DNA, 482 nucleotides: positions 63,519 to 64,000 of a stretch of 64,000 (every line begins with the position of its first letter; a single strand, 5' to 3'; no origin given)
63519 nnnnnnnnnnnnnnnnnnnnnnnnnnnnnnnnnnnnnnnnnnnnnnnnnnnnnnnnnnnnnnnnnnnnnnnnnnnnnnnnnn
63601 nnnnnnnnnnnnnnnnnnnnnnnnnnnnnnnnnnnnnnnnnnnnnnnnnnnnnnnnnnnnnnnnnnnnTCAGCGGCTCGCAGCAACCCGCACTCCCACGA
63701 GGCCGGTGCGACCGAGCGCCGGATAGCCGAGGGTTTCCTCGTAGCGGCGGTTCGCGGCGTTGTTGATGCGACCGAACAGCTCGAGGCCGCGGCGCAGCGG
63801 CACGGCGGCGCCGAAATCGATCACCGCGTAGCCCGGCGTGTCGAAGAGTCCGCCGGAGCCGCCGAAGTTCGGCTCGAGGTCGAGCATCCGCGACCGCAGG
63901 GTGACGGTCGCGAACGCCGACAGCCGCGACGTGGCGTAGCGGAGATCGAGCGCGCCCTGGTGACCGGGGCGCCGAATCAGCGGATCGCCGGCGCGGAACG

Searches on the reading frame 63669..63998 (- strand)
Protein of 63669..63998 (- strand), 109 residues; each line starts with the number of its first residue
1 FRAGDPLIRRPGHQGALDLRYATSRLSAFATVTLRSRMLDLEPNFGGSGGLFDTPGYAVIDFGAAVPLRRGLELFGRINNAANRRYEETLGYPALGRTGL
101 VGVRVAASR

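Call 19: search_protein_families(library=pfam, proteins=[window:63669-63998:-], max_evalue=0.01)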
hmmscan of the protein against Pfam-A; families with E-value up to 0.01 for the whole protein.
window:63669-63998:- (109 aa): 1 family
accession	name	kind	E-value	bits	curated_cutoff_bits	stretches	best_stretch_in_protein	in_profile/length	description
PF00593.30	TonB_dep_Rec_b-barrel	-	0.00021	21.7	27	1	3-80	359-435/436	TonB dependent receptor-like, beta-barrel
